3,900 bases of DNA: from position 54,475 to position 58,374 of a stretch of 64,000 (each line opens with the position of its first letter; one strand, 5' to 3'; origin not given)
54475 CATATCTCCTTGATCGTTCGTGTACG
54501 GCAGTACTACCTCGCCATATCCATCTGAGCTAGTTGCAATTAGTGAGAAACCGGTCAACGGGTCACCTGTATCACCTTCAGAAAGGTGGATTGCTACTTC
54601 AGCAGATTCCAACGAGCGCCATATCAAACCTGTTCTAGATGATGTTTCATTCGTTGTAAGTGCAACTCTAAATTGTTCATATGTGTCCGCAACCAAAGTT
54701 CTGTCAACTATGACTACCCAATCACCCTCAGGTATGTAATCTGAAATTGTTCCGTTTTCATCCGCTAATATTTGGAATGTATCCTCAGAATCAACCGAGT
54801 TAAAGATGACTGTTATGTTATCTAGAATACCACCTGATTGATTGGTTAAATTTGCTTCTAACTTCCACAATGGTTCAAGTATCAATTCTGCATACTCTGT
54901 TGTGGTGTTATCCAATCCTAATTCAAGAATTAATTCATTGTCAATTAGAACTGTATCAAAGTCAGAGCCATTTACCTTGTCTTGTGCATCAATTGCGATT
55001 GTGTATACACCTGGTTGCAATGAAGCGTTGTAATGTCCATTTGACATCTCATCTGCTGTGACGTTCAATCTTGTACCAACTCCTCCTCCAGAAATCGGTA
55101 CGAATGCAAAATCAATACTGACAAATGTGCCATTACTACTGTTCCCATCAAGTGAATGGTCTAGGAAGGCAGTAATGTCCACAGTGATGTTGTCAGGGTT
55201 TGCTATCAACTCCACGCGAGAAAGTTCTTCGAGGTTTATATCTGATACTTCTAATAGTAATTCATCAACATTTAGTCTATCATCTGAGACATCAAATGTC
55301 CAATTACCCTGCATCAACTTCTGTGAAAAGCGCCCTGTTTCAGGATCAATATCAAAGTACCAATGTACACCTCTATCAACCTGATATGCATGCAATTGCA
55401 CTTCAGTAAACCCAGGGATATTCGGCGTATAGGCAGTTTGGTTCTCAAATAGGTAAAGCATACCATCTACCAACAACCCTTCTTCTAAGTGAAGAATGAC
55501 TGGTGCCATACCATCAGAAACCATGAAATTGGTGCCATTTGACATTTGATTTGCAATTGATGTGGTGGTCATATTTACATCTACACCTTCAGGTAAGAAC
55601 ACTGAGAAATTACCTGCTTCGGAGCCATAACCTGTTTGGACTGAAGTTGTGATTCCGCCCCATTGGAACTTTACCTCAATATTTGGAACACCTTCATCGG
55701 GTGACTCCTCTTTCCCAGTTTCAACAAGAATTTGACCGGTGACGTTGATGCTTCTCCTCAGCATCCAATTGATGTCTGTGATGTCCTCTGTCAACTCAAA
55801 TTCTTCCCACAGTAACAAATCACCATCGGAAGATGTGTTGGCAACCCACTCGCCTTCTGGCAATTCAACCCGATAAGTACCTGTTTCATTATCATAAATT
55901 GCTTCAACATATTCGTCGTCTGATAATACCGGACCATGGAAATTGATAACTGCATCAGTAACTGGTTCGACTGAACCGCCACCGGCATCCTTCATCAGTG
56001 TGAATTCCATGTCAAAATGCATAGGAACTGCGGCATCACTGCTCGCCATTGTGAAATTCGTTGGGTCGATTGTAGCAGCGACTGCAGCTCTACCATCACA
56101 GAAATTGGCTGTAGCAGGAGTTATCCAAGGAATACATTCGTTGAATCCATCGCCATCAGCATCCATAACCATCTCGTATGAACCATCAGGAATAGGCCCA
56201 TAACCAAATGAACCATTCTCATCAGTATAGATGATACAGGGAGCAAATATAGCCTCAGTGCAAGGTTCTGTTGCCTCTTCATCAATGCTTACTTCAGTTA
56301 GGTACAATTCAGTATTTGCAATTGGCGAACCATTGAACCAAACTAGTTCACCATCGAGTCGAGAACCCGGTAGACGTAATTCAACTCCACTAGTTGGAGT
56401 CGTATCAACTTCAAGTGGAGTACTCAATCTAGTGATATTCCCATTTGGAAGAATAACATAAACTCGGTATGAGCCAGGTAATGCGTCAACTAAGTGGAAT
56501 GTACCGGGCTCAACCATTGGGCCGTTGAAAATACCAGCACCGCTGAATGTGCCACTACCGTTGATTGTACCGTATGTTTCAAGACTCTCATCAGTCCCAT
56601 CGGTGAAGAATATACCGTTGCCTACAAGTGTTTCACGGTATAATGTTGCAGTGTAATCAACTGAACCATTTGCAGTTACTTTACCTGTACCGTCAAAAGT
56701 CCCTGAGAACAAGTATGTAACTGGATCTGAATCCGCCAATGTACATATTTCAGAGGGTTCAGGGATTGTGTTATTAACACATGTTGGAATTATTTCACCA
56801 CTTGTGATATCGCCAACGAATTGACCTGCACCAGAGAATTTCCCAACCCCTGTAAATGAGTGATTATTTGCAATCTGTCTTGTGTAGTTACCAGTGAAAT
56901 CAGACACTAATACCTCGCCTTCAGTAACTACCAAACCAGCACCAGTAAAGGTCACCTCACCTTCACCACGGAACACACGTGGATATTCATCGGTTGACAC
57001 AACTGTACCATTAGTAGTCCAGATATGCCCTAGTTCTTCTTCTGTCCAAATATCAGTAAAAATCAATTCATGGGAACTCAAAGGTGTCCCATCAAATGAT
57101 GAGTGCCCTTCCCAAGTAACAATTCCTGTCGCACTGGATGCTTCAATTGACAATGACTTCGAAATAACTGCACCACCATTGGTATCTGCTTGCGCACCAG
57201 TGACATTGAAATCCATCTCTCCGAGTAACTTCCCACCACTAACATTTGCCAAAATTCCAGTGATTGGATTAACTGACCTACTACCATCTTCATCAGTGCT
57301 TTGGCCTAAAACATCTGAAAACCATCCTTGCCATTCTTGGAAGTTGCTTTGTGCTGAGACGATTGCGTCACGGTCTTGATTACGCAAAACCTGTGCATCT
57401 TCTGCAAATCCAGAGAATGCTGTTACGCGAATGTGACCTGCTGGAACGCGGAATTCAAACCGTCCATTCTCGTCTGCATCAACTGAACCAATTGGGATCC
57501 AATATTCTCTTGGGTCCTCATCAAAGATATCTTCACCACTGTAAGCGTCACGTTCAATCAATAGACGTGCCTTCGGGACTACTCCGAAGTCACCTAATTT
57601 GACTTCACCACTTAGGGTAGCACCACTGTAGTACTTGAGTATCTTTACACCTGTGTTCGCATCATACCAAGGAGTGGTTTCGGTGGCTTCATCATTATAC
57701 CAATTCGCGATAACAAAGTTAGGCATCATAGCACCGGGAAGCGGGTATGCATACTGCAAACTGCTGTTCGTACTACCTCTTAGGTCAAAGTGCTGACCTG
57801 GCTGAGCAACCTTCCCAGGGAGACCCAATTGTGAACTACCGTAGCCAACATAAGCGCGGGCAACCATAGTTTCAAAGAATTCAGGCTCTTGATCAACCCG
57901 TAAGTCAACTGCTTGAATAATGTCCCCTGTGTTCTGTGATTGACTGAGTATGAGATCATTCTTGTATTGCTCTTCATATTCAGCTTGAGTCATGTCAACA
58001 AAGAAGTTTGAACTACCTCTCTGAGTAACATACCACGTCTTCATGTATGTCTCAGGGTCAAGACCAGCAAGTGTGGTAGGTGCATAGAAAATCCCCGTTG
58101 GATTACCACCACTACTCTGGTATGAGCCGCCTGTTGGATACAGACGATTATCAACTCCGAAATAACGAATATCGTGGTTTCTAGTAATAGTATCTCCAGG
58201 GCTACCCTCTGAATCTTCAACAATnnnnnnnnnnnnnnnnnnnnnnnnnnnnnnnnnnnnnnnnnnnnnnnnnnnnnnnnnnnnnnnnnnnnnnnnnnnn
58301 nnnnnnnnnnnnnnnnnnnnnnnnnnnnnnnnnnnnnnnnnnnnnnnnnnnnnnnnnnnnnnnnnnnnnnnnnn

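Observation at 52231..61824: A ~3200-residue AglB: complete oligosaccharyltransferase core inside a doubly anchored giant surface stalk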

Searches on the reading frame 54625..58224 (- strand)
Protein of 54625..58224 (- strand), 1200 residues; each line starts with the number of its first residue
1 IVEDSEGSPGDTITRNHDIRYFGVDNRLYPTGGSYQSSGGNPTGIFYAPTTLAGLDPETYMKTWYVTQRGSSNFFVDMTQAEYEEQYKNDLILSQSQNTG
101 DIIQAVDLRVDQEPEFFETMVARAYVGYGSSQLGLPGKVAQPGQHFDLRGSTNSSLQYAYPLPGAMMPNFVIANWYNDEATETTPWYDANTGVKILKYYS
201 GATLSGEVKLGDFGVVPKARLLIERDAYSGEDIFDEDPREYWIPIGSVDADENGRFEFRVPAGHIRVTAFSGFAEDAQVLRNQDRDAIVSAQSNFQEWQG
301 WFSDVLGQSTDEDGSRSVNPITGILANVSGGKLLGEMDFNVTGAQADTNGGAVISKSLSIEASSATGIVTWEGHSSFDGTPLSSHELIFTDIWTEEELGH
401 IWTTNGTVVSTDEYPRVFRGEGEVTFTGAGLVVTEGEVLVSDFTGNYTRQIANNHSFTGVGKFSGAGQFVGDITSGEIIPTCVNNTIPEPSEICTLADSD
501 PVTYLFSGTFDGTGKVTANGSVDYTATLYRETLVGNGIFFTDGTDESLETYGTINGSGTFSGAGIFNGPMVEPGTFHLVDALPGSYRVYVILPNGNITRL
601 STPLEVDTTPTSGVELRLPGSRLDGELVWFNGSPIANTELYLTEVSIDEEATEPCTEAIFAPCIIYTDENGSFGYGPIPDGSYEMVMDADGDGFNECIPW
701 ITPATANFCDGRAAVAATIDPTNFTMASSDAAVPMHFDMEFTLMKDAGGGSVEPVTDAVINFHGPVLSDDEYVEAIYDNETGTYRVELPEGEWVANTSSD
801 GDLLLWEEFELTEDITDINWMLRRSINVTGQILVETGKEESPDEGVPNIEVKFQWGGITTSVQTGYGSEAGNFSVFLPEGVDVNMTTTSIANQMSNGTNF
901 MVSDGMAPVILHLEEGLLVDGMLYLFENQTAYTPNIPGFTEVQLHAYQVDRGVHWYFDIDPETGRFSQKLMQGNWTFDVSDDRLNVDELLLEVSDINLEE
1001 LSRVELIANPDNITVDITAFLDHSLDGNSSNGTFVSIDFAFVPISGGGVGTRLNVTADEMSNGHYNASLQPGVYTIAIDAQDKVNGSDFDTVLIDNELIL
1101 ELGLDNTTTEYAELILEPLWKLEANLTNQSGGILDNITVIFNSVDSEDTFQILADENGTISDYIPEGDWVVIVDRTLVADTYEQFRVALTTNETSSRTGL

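Call 53: predict_structure(alignment_id=A2)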
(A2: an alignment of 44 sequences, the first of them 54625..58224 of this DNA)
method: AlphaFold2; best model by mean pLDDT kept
length: 1200 residues; sequences in the alignment: 44
mean_pLDDT: 82.5   pTM: 0.53
mean pLDDT of the five models: 82.5, 82.5, 79.4, 77.8, 75.5
residues with pLDDT >= 90: 291; 70-90: 772; 50-70: 104; < 50: 33
segments of 3 or more residues with pLDDT < 50: 1-17, 43-54
pLDDT, mean of each block of 10 residues (from residue 1): 38 46 67 64 45 56 81 81 86 67 80 78 80 84 77 84 70 70 64 75 91 83 85 75 88 91 90 76 89 83 72 71 87 87 85 89 86 86 91 80 86 76 91 91 93 90 93 86 86 88 91 92 91 92 85 91 88 86 87 84 81 86 85 86 84 86 90 86 85 78 57 69 61 84 84 86 76 86 89 81 82 88 88 81 83 82 87 89 87 84 89 88 84 79 88 87 86 91 88 89 89 90 85 90 70 88 89 86 86 82 75 90 87 88 90 90 92 86 88 78
secondary structure, 60 per line:
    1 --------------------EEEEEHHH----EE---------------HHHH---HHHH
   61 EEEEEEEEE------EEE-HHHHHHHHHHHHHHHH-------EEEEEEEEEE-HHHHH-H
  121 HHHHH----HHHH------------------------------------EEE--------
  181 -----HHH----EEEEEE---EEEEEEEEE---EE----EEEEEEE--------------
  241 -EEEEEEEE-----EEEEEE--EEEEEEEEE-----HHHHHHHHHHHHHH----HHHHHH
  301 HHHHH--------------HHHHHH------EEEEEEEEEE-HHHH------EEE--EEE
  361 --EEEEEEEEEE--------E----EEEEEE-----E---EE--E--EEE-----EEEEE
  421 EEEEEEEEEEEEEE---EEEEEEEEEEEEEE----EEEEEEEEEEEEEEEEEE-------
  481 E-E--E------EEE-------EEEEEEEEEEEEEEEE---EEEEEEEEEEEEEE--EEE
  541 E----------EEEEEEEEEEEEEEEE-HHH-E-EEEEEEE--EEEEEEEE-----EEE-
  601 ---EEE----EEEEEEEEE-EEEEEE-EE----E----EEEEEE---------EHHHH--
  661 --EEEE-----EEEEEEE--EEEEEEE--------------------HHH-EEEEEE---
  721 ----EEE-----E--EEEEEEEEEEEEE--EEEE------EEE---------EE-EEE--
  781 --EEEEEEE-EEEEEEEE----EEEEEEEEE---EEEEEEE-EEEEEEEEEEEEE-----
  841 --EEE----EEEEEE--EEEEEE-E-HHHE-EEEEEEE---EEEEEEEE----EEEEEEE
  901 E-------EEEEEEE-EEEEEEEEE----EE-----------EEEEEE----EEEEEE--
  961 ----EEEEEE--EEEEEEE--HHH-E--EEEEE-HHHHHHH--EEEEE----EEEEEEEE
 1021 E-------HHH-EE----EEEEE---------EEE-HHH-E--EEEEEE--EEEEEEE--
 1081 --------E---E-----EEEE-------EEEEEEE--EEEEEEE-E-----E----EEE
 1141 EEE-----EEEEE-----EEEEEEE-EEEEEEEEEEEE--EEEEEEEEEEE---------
elements in order (helices of 4 or more, strands of 3 or more residues): E21-25 H50-53 H57-60 E61-69 E76-78 H80-95 E103-112 H114-118 H120-125 H130-133 E170-172 E193-198 E202-210 E220-226 E242-249 E255-260 E263-271 H277-290 H295-305 H320-325 E332-341 H343-346 E353-355 E358-360 E363-372 E386-391 E408-410 E416-434 E438-451 E456-473 E493-495 E503-518 E522-535 E538-541 E552-567 E575-581 E584-591 E597-599 E604-606 E611-619 E621-626 E639-644 H655-658 E663-666 E672-678 E681-687 E712-717 E725-727 E736-748 E751-754 E761-763 E776-778 E783-789 E791-798 E803-811 E815-821 E823-835 E843-845 E850-855 E858-863 E872-878 E882-889 E894-901 E909-915 E917-925 E943-948 E953-958 E965-970 E973-979 E989-993 H995-1001 E1004-1008 E1013-1021 E1039-1043 E1053-1055 E1064-1069 E1072-1078 E1099-1102 E1110-1116 E1119-1125 E1138-1143 E1149-1153 E1159-1165 E1167-1178 E1181-1191

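Call 57: fold_search(model_id=the predicted structure, library=pdb)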
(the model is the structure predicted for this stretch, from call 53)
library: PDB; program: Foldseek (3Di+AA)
matches with E <= 10: 1112; with E <= 0.001: 78
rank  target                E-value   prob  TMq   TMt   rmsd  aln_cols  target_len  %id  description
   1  6fwv_B                4.8e-11  1.00  0.11  0.22  51.4       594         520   13  The Bacillus anthracis TIE protein (released 2018-08-08)
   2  6fwv_A                2.1e-10  1.00  0.11  0.22  52.4       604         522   12  The Bacillus anthracis TIE protein (released 2018-08-08)
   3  5xya                  6.4e-09  1.00  0.10  0.09  30.5      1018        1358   10  Crystal structure of a serine protease from Streptococcus species (released 2018-08-08)
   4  9ba4_A                1.3e-08  0.84  0.06  0.07  49.3      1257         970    8  Full-length cross-linked Contactin 2 (CNTN2) (released 2024-07-17)
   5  6vjb                  1.4e-08  1.00  0.08  0.08  30.6      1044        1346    9  Crystal structure of a catalytically inactive CXC Chemokine-degrading protease SpyCEP from Streptococcus pyogenes (released 2020-04-15)
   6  5xyr                  9.0e-08  1.00  0.10  0.09  30.7      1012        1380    9  Crystal structure of a serine protease from Streptococcus species (released 2018-08-08)
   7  7edd                  2.0e-07  0.99  0.09  0.08  30.7      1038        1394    9  Crystal structure of a serine protease from Streptococcus pyogenes (released 2021-05-12)
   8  4oq1                  4.7e-07  1.00  0.09  0.23  17.7       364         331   11  Structure of the Streptococcal ancillary pilin (released 2014-04-23)
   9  10ps                  1.0e-06  1.00  0.09  0.16  22.8       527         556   10  Crystal structure of SdrD A2-A3-B1-B2 domains from Staphylococcus aureus JH1 (released 2026-02-11)
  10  6grs_B                1.5e-06  0.85  0.05  0.09  29.0       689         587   11  Paired immunoglobulin-like receptor B (PirB) or Leukocyte immunoglobulin-like receptor subfamily B member 3 (LILRB3) f (released 2019-02-06)
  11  7vcn_B                2.3e-06  1.00  0.09  0.17  33.3       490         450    9  Crystal Structure of PitA fragment from pilus islet-2 of Streptococcus oralis with Tb-Xo4 (released 2022-07-13)
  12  6m3y                  2.8e-06  0.99  0.08  0.11  25.9       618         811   11  Crystal structure of pilus adhesin, SpaC from Lactobacillus rhamnosus GG - open conformation (released 2020-07-29)
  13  7vcr_A                2.8e-06  0.99  0.09  0.18  24.3       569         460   11  Crystal Structure of PitA fragment from pilus islet-2 of Streptococcus oralis (released 2022-06-01)
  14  3rkp_B                3.5e-06  1.00  0.09  0.23  19.4       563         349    8  Crystal structure of BcpA*(D312A), the major pilin subunit of Bacillus cereus (released 2012-05-30)
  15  3kpt_A                4.1e-06  1.00  0.07  0.21  27.2       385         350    9  Crystal structure of BcpA, the major pilin subunit of Bacillus cereus (released 2009-11-24)
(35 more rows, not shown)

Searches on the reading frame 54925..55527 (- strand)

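Call 56: search_protein_families(library=pfam, proteins=[window:54925-55527:-], max_evalue=5)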
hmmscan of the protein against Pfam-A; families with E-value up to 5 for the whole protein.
window:54925-55527:- (201 aa): 2 families
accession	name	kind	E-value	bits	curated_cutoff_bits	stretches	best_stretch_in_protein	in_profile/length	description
PF03413.25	PepSY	-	0.07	13.9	24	1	42-66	34-55/60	Peptidase propeptide and YPEB domain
PF23194.1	NOMO_5th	-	0.074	13.9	27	0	155-184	33-61/89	NOMO fifth transthyretin-like domain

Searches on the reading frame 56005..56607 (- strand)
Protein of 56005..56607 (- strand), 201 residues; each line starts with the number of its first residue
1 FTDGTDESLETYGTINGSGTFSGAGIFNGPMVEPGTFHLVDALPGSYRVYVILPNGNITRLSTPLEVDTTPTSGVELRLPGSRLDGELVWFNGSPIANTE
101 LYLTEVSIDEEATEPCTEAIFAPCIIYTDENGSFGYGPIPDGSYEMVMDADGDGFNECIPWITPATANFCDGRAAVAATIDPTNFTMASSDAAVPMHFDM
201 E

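Call 56: search_protein_families(library=pfam, proteins=[window:56005-56607:-], max_evalue=5)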
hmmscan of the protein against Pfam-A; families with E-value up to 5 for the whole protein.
window:56005-56607:- (201 aa): 2 families
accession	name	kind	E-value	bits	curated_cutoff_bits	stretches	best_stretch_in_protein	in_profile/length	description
PF23193.1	NOMO_3rd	-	0.042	14.3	27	1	121-147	57-83/120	NOMO third transthyretin-like domain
PF13620.12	CarboxypepD_reg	-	0.059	14.2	32.3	0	127-152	33-58/82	Carboxypeptidase regulatory-like domain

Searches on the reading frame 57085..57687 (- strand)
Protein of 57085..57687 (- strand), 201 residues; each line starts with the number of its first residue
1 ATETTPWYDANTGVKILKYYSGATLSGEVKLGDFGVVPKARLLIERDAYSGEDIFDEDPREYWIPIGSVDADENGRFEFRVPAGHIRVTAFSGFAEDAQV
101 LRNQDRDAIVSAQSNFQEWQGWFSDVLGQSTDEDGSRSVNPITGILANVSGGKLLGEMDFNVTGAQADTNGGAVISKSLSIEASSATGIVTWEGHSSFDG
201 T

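Call 56: search_protein_families(library=pfam, proteins=[window:57085-57687:-], max_evalue=5)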
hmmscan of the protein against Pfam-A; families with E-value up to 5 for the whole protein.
window:57085-57687:- (201 aa): 1 family
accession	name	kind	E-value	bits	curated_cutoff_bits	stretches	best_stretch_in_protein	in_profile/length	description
PF13620.12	CarboxypepD_reg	-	0.01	16.6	32.3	1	68-99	31-64/82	Carboxypeptidase regulatory-like domain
